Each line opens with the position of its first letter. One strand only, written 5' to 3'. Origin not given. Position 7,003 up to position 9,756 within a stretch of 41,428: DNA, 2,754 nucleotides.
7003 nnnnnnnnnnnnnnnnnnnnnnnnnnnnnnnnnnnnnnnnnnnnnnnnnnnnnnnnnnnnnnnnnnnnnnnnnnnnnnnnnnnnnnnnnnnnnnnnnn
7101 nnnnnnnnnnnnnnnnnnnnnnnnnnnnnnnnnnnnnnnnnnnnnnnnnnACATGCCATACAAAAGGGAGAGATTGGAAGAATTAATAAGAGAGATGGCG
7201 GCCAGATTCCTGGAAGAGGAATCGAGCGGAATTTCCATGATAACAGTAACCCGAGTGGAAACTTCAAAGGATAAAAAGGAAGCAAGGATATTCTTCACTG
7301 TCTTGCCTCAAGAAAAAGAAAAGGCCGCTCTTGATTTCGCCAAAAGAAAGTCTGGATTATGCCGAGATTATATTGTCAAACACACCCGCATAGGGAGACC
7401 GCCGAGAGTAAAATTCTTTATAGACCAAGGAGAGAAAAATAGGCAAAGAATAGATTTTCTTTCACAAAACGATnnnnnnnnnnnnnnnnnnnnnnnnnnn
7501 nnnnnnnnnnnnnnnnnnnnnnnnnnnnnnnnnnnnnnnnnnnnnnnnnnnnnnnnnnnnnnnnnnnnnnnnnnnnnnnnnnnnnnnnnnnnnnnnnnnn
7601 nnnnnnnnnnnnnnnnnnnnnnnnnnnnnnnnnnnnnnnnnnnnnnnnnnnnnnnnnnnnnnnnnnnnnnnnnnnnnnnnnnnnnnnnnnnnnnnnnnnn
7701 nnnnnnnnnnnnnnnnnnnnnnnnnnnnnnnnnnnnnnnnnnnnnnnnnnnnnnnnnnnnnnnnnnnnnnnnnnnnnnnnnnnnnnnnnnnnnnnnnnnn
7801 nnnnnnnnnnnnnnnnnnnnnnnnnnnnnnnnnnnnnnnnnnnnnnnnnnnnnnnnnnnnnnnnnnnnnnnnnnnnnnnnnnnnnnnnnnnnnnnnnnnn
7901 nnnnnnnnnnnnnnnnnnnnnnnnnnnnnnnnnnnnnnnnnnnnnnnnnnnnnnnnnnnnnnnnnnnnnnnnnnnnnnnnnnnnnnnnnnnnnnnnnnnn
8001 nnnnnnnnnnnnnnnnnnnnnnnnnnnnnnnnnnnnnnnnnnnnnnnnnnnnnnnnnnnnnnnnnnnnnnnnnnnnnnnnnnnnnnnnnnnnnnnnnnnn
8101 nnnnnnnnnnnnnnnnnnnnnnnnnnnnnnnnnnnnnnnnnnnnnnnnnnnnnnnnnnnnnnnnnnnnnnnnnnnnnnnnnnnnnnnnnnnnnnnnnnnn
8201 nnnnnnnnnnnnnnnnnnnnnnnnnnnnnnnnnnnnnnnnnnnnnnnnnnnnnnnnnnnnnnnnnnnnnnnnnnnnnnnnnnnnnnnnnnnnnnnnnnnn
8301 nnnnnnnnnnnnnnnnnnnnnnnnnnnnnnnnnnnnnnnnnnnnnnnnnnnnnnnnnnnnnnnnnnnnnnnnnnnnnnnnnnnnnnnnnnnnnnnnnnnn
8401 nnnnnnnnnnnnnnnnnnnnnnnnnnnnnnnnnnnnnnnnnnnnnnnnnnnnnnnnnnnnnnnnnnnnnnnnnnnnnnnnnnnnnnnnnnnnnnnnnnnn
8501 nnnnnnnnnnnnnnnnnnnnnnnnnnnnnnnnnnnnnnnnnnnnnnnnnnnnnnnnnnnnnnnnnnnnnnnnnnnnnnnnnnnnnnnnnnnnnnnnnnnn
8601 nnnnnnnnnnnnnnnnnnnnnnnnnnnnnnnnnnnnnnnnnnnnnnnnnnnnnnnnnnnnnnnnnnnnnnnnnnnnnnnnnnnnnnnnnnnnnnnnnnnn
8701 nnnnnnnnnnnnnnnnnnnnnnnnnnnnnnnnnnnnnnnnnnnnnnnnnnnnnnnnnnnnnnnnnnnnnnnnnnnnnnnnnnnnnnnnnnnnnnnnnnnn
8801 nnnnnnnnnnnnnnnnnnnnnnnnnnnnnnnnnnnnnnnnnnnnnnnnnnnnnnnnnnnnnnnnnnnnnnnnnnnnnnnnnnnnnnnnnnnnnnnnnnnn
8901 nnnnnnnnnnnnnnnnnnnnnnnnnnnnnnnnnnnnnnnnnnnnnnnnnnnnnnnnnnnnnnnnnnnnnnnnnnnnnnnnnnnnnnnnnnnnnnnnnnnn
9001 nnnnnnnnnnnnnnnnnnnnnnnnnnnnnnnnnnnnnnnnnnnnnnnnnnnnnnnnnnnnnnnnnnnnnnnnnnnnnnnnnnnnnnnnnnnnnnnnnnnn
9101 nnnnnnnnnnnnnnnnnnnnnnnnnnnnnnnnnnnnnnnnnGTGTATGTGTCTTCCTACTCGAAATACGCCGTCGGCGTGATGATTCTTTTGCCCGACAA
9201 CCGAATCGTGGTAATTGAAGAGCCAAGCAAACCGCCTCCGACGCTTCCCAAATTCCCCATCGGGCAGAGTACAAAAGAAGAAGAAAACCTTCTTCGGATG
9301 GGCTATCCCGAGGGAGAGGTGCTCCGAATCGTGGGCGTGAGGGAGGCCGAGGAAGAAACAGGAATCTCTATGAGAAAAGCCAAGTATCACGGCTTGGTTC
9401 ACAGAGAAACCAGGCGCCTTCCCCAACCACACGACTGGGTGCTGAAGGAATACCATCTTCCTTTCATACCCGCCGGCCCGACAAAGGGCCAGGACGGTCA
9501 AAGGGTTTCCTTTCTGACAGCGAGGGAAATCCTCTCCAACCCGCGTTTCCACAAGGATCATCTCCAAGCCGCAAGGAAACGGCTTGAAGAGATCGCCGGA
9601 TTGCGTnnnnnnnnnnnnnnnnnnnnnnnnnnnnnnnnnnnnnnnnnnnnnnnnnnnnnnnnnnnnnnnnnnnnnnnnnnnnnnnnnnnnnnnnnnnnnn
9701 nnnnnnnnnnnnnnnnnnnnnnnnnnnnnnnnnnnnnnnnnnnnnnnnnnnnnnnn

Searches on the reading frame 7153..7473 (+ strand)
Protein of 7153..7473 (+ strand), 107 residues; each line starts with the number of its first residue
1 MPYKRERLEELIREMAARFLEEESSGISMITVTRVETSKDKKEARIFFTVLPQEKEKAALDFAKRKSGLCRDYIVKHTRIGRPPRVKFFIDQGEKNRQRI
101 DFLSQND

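Call 68: search_protein_families(library=pfam, proteins=[window:7153-7473:+], max_evalue=0.01)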
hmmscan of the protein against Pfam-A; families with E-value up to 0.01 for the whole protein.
window:7153-7473:+ (107 aa): 1 family
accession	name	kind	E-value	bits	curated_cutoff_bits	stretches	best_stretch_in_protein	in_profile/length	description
PF02033.23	RBFA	-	1e-16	61.6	34.7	1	5-102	2-103/105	Ribosome-binding factor A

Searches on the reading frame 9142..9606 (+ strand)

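Call 68: search_protein_families(library=pfam, proteins=[window:9142-9606:+], max_evalue=0.01)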
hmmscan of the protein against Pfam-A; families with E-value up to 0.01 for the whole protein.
window:9142-9606:+ (155 aa): 1 family
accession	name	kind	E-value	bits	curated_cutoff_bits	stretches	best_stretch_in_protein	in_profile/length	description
PF00293.34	NUDIX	-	0.0045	17.4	21.1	1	9-101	4-88/134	NUDIX domain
